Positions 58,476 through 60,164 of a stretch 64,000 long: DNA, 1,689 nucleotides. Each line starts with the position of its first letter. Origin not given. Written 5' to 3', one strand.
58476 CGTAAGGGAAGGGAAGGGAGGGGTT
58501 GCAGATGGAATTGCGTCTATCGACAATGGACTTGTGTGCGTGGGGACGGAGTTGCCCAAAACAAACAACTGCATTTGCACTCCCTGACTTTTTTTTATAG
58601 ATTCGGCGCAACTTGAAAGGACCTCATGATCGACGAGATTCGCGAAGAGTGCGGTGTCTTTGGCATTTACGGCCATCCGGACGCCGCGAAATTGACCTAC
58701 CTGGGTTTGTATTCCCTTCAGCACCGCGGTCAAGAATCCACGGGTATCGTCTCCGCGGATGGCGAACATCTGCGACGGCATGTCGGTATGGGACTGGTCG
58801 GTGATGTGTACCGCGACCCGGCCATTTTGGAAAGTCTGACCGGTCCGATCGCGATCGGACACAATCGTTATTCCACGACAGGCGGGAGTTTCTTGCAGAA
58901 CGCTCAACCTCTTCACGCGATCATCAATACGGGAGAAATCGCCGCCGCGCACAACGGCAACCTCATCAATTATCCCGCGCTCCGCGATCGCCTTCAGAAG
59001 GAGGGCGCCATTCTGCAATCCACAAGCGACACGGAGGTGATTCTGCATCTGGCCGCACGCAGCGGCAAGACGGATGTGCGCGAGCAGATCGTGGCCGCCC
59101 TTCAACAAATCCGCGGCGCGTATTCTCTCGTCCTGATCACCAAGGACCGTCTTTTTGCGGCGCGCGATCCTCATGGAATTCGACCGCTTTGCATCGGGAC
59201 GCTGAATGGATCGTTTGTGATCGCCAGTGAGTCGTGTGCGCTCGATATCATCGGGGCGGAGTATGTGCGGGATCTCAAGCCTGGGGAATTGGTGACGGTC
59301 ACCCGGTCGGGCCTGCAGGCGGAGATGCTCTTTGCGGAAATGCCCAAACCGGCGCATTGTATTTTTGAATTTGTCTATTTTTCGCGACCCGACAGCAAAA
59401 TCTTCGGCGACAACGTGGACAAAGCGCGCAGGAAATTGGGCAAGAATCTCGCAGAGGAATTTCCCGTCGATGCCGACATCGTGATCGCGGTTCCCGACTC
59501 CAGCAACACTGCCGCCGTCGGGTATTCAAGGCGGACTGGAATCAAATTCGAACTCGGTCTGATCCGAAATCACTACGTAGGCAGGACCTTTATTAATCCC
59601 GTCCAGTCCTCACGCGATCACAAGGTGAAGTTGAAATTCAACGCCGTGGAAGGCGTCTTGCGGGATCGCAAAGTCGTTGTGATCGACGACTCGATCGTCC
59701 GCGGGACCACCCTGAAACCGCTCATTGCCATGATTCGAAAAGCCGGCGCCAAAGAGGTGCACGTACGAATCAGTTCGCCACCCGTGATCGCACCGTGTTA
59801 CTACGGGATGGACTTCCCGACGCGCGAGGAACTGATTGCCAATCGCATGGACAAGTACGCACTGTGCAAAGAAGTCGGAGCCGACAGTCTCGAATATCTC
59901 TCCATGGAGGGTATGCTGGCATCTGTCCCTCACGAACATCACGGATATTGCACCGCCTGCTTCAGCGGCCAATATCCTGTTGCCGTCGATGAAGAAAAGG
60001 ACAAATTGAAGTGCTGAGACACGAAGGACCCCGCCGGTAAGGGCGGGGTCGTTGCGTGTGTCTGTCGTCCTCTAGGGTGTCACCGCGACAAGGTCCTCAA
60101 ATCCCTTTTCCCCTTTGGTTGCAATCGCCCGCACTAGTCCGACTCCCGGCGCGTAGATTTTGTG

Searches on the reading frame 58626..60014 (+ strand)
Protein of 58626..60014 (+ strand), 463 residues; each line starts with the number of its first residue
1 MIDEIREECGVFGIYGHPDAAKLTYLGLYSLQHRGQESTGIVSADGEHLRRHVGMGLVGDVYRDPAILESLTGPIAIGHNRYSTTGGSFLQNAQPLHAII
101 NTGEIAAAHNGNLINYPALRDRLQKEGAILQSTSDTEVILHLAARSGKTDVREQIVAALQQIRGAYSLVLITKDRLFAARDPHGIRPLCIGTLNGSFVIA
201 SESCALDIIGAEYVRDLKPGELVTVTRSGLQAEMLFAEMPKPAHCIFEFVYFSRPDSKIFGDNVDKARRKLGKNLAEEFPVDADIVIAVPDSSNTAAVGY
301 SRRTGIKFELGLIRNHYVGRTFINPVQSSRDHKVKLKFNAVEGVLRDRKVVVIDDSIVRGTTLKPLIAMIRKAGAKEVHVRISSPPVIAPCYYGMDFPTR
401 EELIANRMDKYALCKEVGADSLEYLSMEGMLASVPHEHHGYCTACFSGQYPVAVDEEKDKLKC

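Call 83: find_homologous_proteins(query=window:58626-60014:+, max_evalue=1e-50)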
Query window:58626-60014:+ (463 aa): 8000 proteins with E <= 1e-50 among 8000 candidates; the best 120 are listed.
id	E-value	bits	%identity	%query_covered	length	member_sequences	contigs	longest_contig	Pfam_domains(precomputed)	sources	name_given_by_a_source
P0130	0.0e+0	1046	100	100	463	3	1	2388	PF00156.34,PF13522.12,PF13537.12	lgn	-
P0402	1.1e-271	920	86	100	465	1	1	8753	PF00156.34,PF13522.12,PF13537.12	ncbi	-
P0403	3.6e-270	915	87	100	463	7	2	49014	PF00156.34,PF13522.12,PF13537.12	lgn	-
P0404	5.8e-245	832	79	100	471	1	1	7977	PF00156.34,PF13522.12,PF13537.12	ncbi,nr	ncbi:amidophosphoribosyltransferase [bacterium]|nr:amidophosphoribosyltransferase [bacterium]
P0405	4.1e-244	829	79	100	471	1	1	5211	PF00156.34,PF13522.12,PF13537.12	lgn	-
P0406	4.1e-244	829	78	100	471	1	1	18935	PF00156.34,PF13522.12,PF13537.12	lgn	-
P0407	5.6e-242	822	78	100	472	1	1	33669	PF00156.34,PF13522.12,PF13537.12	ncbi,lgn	-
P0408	7.3e-240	815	76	100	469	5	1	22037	PF00156.34,PF13522.12,PF13537.12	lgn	-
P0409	1.6e-239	814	77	100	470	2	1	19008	PF00156.34,PF13522.12,PF13537.12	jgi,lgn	jgi:amidophosphoribosyltransferase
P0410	3.4e-239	813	76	100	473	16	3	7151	PF00156.34,PF13522.12,PF13537.12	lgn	-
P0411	4.7e-239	812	77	100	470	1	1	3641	PF00156.34,PF13522.12,PF13537.12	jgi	jgi:amidophosphoribosyltransferase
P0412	1.6e-237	807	76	100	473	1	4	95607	PF13522.12,PF13537.12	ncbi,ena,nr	ncbi:MAG: amidophosphoribosyltransferase [Bacteroidetes bacterium]|nr:amidophosphoribosyltransferase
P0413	4.3e-235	799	76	100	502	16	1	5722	PF00156.34,PF13522.12,PF13537.12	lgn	-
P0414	1.6e-231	787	73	100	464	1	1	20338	PF00156.34,PF13522.12,PF13537.12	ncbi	-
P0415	5.1e-225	766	74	98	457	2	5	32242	PF00156.34,PF13522.12,PF13537.12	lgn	-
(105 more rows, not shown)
